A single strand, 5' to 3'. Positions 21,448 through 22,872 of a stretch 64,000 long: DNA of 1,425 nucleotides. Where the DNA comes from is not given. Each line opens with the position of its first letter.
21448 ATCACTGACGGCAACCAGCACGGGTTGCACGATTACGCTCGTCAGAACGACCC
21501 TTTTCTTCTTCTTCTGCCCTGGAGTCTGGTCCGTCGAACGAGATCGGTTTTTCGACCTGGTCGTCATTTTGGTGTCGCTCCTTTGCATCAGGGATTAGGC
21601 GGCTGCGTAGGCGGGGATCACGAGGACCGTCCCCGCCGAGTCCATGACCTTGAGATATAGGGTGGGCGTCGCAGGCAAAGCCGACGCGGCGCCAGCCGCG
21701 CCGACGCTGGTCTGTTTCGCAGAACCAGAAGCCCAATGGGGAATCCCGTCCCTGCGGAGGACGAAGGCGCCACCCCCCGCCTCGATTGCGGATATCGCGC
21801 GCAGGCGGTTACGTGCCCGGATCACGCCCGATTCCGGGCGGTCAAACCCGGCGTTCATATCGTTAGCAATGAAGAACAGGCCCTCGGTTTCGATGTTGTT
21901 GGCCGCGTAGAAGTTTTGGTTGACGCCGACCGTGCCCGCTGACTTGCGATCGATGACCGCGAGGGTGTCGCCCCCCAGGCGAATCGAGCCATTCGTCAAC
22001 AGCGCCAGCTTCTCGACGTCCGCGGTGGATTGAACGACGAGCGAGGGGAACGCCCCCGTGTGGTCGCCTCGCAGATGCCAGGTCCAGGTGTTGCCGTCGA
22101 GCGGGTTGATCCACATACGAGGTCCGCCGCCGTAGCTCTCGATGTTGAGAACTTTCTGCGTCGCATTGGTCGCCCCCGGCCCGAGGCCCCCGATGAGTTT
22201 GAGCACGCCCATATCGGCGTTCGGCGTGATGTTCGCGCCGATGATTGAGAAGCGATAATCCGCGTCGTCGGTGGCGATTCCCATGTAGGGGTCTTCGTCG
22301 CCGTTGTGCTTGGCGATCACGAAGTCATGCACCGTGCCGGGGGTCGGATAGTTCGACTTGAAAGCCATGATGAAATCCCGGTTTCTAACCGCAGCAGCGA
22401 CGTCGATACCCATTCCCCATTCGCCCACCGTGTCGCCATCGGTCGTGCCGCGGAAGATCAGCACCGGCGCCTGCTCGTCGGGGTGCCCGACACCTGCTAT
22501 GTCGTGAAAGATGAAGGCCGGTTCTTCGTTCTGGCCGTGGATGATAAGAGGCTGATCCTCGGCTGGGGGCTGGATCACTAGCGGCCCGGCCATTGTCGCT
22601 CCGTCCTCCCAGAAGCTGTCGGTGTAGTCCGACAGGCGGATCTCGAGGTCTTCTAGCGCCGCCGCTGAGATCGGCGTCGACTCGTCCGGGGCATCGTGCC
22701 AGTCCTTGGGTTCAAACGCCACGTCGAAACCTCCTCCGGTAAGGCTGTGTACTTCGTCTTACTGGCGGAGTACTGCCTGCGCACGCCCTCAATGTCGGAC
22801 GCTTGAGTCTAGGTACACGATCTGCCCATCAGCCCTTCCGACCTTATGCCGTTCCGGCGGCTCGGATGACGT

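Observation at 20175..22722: Phage-tail-fibre-like, LamG-like five-ORF operon immediately upstream of the BY-kinase gene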

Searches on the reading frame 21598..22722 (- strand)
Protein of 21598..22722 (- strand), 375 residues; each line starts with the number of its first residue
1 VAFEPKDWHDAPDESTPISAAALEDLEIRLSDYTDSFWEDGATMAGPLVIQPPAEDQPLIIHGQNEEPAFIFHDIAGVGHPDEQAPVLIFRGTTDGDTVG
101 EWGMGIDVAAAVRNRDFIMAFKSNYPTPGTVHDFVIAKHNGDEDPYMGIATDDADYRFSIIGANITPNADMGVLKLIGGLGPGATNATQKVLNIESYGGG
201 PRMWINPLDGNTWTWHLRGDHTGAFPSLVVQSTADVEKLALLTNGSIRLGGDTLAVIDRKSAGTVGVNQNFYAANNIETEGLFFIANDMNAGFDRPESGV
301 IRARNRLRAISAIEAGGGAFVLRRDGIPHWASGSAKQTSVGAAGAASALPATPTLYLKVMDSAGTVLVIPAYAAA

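Call 7: search_protein_families(library=pfam, proteins=[window:21598-22722:-], max_evalue=0.1)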
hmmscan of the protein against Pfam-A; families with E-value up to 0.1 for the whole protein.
window:21598-22722:- (375 aa): 0 families

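Call 8: search_protein_families(library=phrogs, proteins=[window:21598-22722:-], max_evalue=0.1)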
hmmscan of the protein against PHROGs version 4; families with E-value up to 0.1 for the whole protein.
window:21598-22722:- (375 aa): 2 families
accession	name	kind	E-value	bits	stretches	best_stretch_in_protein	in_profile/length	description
phrog_13388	-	tail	0.0028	17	1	325-373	726-773/775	tail collar fiber protein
phrog_5711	-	head and packaging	0.013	16.6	1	1-38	1-38/157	head fiber protein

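Call 9: find_homologous_proteins(query=window:21598-22722:-)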
Query window:21598-22722:- (375 aa): 52 proteins with E <= 0.001 among 8000 candidates.
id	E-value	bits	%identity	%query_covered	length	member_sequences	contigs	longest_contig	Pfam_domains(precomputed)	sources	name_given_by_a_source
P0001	5.5e-251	850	100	100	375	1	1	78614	-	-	-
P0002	3.5e-14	71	56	21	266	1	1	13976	-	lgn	-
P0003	7.4e-13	66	66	17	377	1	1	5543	-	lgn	-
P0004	1.0e-12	66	54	20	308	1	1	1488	-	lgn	-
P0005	1.6e-12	65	69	17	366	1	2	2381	-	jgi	jgi:hypothetical protein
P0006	2.4e-12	65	66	15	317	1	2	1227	-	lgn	-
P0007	4.7e-12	64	61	17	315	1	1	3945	-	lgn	-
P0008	6.0e-12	63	76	13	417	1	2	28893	-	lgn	-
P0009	6.0e-12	63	68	15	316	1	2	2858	-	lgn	-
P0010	1.0e-11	63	66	15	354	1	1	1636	-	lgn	-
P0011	1.8e-11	62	64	15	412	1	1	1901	-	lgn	-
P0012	1.8e-11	62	74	13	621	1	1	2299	-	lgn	-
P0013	7.5e-11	60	74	13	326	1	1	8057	-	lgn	-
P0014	8.7e-11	60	64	15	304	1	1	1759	-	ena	-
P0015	1.1e-10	59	74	13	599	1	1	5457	PF18454.8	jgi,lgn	jgi:hypothetical protein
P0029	2.4e-9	55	77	13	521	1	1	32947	-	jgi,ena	-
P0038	4.5e-8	51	63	15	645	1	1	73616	-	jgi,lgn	-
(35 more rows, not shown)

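Call 10: search_protein_families(library=ncbifam, proteins=[window:21598-22722:-], max_evalue=0.1)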
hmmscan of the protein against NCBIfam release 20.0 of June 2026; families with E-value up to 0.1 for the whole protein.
window:21598-22722:- (375 aa): 0 families

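Call 11: search_dna_similar(query=window:21598-22722:-, collection=phages, mode=protein, max_evalue=0.001, max_rows=30)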
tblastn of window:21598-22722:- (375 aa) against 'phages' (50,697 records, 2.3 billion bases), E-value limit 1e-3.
No match.

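Call 16: find_encoding_contigs(protein=P0002, flank=8000, max_places=2)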
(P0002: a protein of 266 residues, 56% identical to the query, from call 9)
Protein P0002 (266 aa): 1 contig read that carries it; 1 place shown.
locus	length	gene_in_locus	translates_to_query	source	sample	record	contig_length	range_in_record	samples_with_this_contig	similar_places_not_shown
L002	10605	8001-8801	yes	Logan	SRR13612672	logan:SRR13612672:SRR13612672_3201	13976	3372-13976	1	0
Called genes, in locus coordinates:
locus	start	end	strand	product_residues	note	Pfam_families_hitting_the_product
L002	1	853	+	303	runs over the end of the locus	-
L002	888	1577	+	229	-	-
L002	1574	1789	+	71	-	-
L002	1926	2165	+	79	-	-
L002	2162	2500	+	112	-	-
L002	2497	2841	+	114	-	-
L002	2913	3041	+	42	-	-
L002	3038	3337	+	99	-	-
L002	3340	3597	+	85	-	PF07098:DUF1360 (faint)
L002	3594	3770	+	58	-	-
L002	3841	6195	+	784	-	-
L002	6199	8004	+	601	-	-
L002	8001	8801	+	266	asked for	-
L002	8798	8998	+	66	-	-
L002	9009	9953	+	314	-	-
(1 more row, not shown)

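Call 17: find_encoding_contigs(protein=P0038, flank=10000, max_places=2)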
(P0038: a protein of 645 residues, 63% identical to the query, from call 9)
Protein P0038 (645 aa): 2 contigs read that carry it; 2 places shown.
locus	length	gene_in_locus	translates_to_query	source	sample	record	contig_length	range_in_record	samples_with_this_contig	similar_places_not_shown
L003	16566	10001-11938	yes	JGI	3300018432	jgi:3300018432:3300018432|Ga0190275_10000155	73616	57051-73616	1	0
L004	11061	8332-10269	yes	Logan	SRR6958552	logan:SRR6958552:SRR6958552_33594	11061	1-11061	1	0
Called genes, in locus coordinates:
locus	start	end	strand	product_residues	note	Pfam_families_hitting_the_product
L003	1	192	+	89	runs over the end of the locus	-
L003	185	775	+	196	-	-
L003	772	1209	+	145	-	-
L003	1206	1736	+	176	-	PF02810:SEC-C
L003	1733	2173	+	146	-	PF06737:Transglycosylas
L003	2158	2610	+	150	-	-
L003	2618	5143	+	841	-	-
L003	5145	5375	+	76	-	-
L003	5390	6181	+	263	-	-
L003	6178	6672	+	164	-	-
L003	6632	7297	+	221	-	PF01844:HNH, PF14279:HNH_5 (weak)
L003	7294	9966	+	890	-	PF01471:PG_binding_1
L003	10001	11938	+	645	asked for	-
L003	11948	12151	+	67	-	-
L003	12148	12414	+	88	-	-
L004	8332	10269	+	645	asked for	-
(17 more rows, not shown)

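Call 18: find_encoding_contigs(protein=P0029, flank=10000, max_places=2)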
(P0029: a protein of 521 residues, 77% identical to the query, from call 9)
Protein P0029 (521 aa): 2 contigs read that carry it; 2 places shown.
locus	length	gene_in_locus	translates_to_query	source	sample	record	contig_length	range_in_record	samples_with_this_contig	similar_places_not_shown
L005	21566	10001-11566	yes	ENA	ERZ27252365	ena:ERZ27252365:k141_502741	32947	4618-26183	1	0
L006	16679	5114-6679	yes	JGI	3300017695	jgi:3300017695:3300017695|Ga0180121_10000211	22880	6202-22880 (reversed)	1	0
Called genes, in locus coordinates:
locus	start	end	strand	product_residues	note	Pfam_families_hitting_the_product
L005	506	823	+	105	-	-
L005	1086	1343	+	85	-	-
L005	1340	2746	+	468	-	-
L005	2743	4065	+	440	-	PF21919:P23-45_portal_barrel, PF06074:Portal_Mu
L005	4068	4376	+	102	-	-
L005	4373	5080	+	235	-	-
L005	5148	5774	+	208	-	-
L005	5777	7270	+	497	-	-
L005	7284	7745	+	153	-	-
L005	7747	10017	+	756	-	-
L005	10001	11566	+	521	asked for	-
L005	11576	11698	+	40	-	-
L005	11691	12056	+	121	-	-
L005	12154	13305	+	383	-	PF10123:Mu-like_Pro_N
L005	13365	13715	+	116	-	PF09956:Phage_cement_2, PF22758:Phage_cement (weak)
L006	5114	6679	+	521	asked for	-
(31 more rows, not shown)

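Call 31: search_protein_representatives(protein=window:21598-22722:-)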
Query: 375 residues. Proteins with E-value up to 0.001 (for the whole library): 558; up to 1e-10: 62; up to 1e-30: 2. The best 150 are listed.
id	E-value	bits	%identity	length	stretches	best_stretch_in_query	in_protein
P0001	1.8e-251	850.1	100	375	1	1-375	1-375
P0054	8.3e-43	163.3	44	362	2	85-251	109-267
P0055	5.9e-19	84.8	55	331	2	323-374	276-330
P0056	1.6e-18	83.3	37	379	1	98-280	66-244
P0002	1.1e-14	70.7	55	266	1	296-375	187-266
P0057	7.0e-14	68.1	39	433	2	126-259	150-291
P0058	8.5e-14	67.8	62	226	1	308-373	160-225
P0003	2.4e-13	66.3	67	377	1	314-374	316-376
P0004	3.3e-13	65.9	57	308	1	306-374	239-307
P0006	7.6e-13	64.7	58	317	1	311-375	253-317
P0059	8.2e-13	64.6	59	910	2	318-374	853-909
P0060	1.0e-12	64.2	62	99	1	313-373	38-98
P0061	1.3e-12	63.9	67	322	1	318-374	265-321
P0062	1.5e-12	63.7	56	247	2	315-374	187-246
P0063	1.6e-12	63.7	65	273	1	320-374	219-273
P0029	7.6e-10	54.8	78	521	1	329-374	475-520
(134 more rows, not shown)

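Call 36: find_related_loci(query=A2, collection=genome_contigs, flank=10000)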
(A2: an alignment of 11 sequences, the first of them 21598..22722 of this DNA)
Query A2 (375 aa) in genome_contigs; peptide patterns used: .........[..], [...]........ (x = any residue, [..] = any of these).
75 stretches matched a pattern; 4 encode a relative of the query (tblastn E <= 1e-3); 4 distinct loci.
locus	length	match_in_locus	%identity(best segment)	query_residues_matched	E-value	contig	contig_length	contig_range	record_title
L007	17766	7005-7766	37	85-375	3e-43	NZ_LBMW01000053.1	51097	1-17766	Streptomyces hygroscopicus strain ATCC 21589 ATCC_21589_contig_50, whole genome shotgun sequence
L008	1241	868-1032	65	320-374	6e-18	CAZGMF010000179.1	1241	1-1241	MAG TPA_asm: uncultured Clavibacter sp. isolate SRP124364_co1_233 genome assembly, contig: NODE_172942_length_1241_cov_2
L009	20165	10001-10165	63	320-375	7e-15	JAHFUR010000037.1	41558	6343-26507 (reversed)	MAG: Acidimicrobiia bacterium isolate nzgw84 NODE_810_length_41559_cov_14.153748, whole genome shotgun sequence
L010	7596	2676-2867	48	310-374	3e-11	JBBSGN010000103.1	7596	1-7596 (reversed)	MAG: Chloroflexia bacterium isolate LS2_sbin.40 LS2_sbin.40_K_686031_L_7596_cov_30.3549, whole genome shotgun sequence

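Call 40: search_protein_families(library=pfam, proteins=[L007:2-949:+, L007:949-1929:+, L007:2547-3206:-, L007:3313-5175:-, L007:6639-7766:+, L007:9921-10628:-, L007:12022-12732:+, L007:13237-13728:+, L007:13944-15773:-, L007:8022-8591:+], max_evalue=0.001)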
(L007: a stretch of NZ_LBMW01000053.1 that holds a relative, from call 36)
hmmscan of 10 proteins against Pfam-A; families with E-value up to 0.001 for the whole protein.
L007:2-949:+ (316 aa): 1 family
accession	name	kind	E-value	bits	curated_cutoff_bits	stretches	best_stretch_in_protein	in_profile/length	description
PF06314.16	ADC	-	1.5e-42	146.2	29.8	1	70-277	18-223/238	Acetoacetate decarboxylase (ADC)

L007:949-1929:+ (327 aa): 1 family
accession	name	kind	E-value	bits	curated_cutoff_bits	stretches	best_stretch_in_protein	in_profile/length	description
PF00199.24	Catalase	-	1.7e-23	83.8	25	1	33-317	44-339/383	Catalase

L007:2547-3206:- (220 aa): 3 families
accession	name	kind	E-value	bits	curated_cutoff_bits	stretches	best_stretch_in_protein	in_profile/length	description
PF00072.30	Response_reg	-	6.5e-28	97.6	30.2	1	4-116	1-111/111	Response regulator receiver domain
PF00196.25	GerE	-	9.1e-18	64.1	23.5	1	155-210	2-57/57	Bacterial regulatory proteins, luxR family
PF08281.18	Sigma70_r4_2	-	1.1e-07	31.8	25.7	1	147-198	2-54/54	Sigma-70, region 4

L007:3313-5175:- (621 aa): 2 families
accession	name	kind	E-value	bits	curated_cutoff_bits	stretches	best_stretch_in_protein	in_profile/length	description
PF07730.19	HisKA_3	-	1e-13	52.1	24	1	361-424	1-65/68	Histidine kinase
PF02518.31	HATPase_c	-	6.8e-06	26.9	26.4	1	469-558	5-109/111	Histidine kinase-, DNA gyrase B-, and HSP90-like ATPase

L007:6639-7766:+ (376 aa): 0 families

L007:9921-10628:- (236 aa): 0 families

L007:12022-12732:+ (237 aa): 2 families
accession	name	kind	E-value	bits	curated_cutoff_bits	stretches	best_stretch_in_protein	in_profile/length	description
PF01464.25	SLT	-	2.9e-15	56.3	21.3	1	100-208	11-115/117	Transglycosylase SLT domain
PF13406.11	SLT_2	-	1.4e-07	31.4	24.3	1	125-165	155-196/292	Transglycosylase SLT domain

L007:13237-13728:+ (164 aa): 1 family
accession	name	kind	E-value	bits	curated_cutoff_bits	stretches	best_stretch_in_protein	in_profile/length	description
PF12158.14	DUF3592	-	0.00082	20.4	25.3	0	73-134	2-80/84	Domain of unknown function (DUF3592)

L007:13944-15773:- (610 aa): 3 families
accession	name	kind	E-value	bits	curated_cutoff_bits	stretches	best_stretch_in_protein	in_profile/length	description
PF00723.27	Glyco_hydro_15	-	4.3e-67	227.3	22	1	244-593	18-426/427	Glycosyl hydrolases family 15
PF19291.4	TREH_N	-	1.3e-22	80.5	23.1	1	4-167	13-164/211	Trehalase-like, N-terminal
PF22422.2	MGH1-like_GH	-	2.4e-06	27.8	27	0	426-516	185-274/356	Mannosylglycerate hydrolase MGH1-like glycoside hydrolase domain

L007:8022-8591:+ (190 aa): 0 families

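Call 41: search_protein_families(library=pfam, proteins=[L009:65-2098:+, L009:3963-4874:+, L009:5293-5871:+, L009:5881-9078:+, L009:9407-10165:+, L009:10525-13491:+, L009:13499-13990:+, L009:14239-14646:+, L009:15746-17545:+, L009:17619-19901:+], max_evalue=0.001)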
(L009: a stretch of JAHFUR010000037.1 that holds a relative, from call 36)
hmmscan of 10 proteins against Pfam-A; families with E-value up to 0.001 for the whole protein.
L009:65-2098:+ (678 aa): 1 family
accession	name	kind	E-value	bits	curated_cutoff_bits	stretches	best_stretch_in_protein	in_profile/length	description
PF06074.18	Portal_Mu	-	6.6e-28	98.4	23.9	1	71-419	6-329/336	Portal protein of Mu bacteriophage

L009:3963-4874:+ (304 aa): 1 family
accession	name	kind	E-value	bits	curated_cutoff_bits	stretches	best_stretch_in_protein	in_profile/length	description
PF25209.1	Phage_capsid_4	-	7.2e-16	59.7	27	1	46-270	20-232/262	Phage capsid protein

L009:5293-5871:+ (193 aa): 0 families

L009:5881-9078:+ (1066 aa): 2 families
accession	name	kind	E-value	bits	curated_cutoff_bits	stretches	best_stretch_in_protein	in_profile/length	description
PF05048.19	NosD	-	2.8e-18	66.6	23.6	2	594-721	28-151/212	Periplasmic copper-binding protein (NosD)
PF13229.12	Beta_helix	-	1e-15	58.2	25.9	2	514-667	8-157/158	Right handed beta helix region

L009:9407-10165:+ (253 aa): 0 families

L009:10525-13491:+ (989 aa): 1 family
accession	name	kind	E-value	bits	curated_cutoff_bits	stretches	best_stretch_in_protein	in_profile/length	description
PF06705.16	SF-assemblin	-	0.0006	19.7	30.6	0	138-219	102-183/247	SF-assemblin/beta giardin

L009:13499-13990:+ (164 aa): 0 families

L009:14239-14646:+ (136 aa): 1 family
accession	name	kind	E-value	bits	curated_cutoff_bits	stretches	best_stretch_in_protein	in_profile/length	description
PF06199.17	Phage_tail_2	-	2e-13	51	23.8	1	6-133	3-131/132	Phage tail tube protein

L009:15746-17545:+ (600 aa): 0 families

L009:17619-19901:+ (761 aa): 0 families

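Call 58: search_solved_structures(query=A2, max_evalue=10)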
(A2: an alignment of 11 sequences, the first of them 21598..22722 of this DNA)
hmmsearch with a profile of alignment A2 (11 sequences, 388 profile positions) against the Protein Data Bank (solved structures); distinct sequences matched with E-value up to 10: 0.

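Call 63: find_related_loci(query=A2, collection=viral_contigs, flank=8000)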
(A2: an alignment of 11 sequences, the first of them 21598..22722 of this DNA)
Query A2 (375 aa) in viral_contigs; peptide patterns used: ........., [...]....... (x = any residue, [..] = any of these).
59 stretches matched a pattern; 19 encode a relative of the query (tblastn E <= 1e-3); 19 distinct loci.
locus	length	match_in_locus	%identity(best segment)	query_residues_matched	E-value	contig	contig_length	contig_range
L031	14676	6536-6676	77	329-375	2e-15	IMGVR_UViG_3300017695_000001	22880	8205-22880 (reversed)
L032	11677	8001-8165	66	320-375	4e-15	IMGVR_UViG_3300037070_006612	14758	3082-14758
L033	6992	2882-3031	69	324-374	3e-14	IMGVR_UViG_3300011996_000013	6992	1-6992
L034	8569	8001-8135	70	329-374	5e-12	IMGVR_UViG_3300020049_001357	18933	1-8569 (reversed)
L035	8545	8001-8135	70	329-374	4e-12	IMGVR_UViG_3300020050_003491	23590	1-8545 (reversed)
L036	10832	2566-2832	40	287-375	3e-10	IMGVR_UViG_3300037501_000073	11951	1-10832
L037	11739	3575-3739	64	320-374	4e-8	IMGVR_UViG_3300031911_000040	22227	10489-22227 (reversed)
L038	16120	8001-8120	59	335-375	4e-7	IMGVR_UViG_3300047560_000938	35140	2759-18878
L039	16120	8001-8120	59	335-375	4e-7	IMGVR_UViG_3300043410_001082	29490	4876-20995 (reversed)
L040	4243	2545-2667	52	334-375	1e-6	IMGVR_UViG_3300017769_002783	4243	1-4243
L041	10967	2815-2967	59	324-374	2e-6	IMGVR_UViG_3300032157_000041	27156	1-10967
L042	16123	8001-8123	52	334-375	2e-6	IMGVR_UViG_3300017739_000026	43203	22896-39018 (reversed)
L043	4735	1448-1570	52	334-375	1e-6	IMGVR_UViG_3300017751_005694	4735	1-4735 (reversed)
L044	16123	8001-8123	52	334-375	2e-6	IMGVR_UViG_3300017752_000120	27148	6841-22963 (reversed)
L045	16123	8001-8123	52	334-375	2e-6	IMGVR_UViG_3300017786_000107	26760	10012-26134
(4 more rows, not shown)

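Call 85: search_protein_families(library=phrogs, proteins=[L007:6639-7766:+, P0055], max_evalue=0.01)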
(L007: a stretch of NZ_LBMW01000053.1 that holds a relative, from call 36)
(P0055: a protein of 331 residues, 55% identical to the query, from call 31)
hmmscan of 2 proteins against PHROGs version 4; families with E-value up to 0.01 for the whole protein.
L007:6639-7766:+ (376 aa): 0 families

P0055 (331 aa): 1 family
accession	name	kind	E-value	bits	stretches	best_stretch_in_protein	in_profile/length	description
phrog_5711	-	head and packaging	1.6e-08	35.8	1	1-64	1-59/157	head fiber protein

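Call 93: search_solved_structures(query=A6, max_evalue=10)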
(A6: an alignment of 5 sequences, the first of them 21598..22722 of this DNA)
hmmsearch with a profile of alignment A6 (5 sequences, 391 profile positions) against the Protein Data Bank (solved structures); distinct sequences matched with E-value up to 10: 0.

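Call 94: search_protein_families(library=pfam, alignment_id=A6, max_evalue=0.1)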
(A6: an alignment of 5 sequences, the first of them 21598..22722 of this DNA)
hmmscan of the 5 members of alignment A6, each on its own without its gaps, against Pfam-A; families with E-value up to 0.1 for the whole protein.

A. member 1, window:21598-22722:- (375 aa): 0 families

B. families by the number of members that match (of 5 scanned): 0 families

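Call 112: predict_structure(alignment_id=A4)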
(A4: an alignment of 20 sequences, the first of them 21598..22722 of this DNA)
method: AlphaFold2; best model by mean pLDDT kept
length: 375 residues; sequences in the alignment: 20
mean_pLDDT: 45.0   pTM: 0.26
mean pLDDT of the five models: 45.0, 42.4, 41.2, 40.7, 40.5
residues with pLDDT >= 90: 4; 70-90: 14; 50-70: 75; < 50: 282
segments of 3 or more residues with pLDDT < 50: 1-16, 32-45, 74-81, 83-88, 91-201, 211-217, 219-318, 337-347
pLDDT, mean of each block of 10 residues (from residue 1): 35 47 52 45 49 63 60 46 48 43 38 39 37 39 41 37 31 34 42 39 50 47 45 43 38 32 33 34 37 39 34 42 64 52 46 73 87 56
secondary structure, 60 per line:
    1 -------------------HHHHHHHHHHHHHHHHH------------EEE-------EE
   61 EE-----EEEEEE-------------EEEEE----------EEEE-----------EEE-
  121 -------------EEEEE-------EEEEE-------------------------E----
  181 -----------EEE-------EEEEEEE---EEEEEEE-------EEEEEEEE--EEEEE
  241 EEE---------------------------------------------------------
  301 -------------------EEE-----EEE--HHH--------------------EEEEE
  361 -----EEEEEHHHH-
elements in order: H20-36 E49-51 E59-62 E68-73 E87-91 E102-105 E117-119 E134-138 E146-150 E192-194 E202-208 E212-218 E226-233 E236-243 E320-322 E328-330 E356-360 E366-370 H371-374

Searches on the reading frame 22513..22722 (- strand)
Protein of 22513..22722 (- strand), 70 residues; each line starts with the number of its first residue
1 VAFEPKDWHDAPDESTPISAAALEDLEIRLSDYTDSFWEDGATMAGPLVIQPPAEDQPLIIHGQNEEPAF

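Call 25: search_dna_similar(query=window:22513-22722:-, collection=phages, mode=protein, max_evalue=10, max_rows=25)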
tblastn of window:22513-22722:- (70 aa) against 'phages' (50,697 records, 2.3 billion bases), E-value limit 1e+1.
Records with a match: 152; places in all: 152; records where one place covers at least 80% of the query: 0.
Best place of each record, by identity: <60% 152.
By first word of the organism name: Mycobacterium 98; Gordonia 54.
By host as written in the record: Mycobacterium smegmatis mc2 155 64; Gordonia terrae 3612 50; Mycobacterium smegmatis mc#155 13; Mycobacterium smegmatis mc2155 11; Mycobacterium sp. 4; Mycobacterium 2; Gordonia terrae CAG3 2; Mycolicibacterium smegmatis 1; and 5 more.
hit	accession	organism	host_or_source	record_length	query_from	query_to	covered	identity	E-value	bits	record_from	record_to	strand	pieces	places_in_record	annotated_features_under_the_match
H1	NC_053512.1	Mycobacterium phage Kumao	Mycobacterium smegmatis mc2 155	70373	1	36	51%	44.4%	4e-3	39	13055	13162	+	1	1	23: hypothetical protein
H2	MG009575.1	Mycobacterium phage Kumao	Mycobacterium smegmatis mc2 155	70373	1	36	51%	44.4%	4e-3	39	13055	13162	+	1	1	23: hypothetical protein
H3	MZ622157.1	Mycobacterium phage Wiggin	Mycobacterium smegmatis mc2 155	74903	1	36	51%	41.7%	2e-1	34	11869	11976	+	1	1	21: head fiber protein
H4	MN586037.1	Mycobacterium phage GooberAzure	Mycobacterium smegmatis mc#155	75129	1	36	51%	41.7%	2e-1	34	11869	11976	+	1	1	21: hypothetical protein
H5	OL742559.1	Mycobacterium phage GoldenSpark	Mycobacterium smegmatis mc2 155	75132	1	36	51%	41.7%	2e-1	34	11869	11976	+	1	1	21: hypothetical protein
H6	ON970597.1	Mycobacterium phage Argent26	Mycobacterium smegmatis mc#155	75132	1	36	51%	41.7%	2e-1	34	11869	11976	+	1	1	21: hypothetical protein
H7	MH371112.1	Mycobacterium phage Adnama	Mycobacterium smegmatis mc2 155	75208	1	36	51%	41.7%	2e-1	34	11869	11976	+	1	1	21: hypothetical protein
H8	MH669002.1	Mycobacterium phage Emmina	Mycobacterium smegmatis mc2155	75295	1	36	51%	41.7%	2e-1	34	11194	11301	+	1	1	19: hypothetical protein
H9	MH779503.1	Mycobacterium phage Gemini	Mycobacterium smegmatis mc2 155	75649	1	36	51%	41.7%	2e-1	34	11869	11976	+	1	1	21: hypothetical protein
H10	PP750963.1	Mycobacterium phage Stank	Mycobacterium smegmatis mc2155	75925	1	36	51%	41.7%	2e-1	34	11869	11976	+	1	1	21: head fiber protein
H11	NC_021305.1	Mycobacterium phage Murphy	Mycobacterium smegmatis mc2 155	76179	1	36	51%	41.7%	2e-1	34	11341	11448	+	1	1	19: head fiber protein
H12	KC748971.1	Mycobacterium phage Murphy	Mycobacterium smegmatis mc2 155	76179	1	36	51%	41.7%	2e-1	34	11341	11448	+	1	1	19: hypothetical protein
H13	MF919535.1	Mycobacterium phage Terminus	Mycobacterium smegmatis mc2 155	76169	1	36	51%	41.7%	2e-1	34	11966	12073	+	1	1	hypothetical protein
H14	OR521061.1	Mycobacterium phage Saints25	Mycobacterium smegmatis mc2 155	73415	1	36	51%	41.7%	3e-1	34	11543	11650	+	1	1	20: head fiber protein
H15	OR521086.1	Mycobacterium phage Highbury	Mycobacterium smegmatis mc2 155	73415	1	36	51%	41.7%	3e-1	34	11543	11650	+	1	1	20: head fiber protein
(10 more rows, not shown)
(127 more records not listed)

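Call 79: get_annotated_region(hit=H11, flank=5000)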
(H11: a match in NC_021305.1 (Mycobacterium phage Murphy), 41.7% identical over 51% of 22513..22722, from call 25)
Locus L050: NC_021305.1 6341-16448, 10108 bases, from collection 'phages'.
description: Mycobacterium phage Murphy, complete genome.
organism: Mycobacterium phage Murphy (NCBI taxid 1327939)
taxonomy: Viruses; Duplodnaviria; Heunggongvirae; Uroviricota; Caudoviricetes; Kostyavirus
host: Mycobacterium smegmatis mc2 155; source: soil; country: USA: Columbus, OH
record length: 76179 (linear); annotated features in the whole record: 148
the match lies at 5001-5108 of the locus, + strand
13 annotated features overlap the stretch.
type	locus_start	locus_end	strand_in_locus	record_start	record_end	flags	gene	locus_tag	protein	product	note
CDS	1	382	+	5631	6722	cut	11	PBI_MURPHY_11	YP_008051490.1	head maturation protease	capsid maturation protease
CDS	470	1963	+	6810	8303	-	12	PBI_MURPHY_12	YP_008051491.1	major head protein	major capsid protein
CDS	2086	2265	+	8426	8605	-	13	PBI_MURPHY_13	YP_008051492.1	head-tail connector protein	-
CDS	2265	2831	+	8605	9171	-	14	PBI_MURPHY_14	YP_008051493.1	head-tail adaptor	-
CDS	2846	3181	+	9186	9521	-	15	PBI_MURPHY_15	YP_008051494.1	head closure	-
CDS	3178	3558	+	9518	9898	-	16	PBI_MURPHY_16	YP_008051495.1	minor tail protein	-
CDS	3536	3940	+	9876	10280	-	17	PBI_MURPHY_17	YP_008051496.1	head-tail adaptor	-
CDS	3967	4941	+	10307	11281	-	18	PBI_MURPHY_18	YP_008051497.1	major tail protein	major tail subunit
CDS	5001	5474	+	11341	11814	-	19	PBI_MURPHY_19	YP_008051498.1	head fiber protein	-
CDS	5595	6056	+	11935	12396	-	20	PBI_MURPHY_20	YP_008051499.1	tail assembly chaperone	-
CDS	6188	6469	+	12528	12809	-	21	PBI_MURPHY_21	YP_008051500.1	tail assembly chaperone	-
CDS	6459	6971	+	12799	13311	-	22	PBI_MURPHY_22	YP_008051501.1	endonuclease VII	HNH endonuclease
CDS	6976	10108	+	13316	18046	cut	23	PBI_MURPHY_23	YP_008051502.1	tail length tape measure protein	tapemeasure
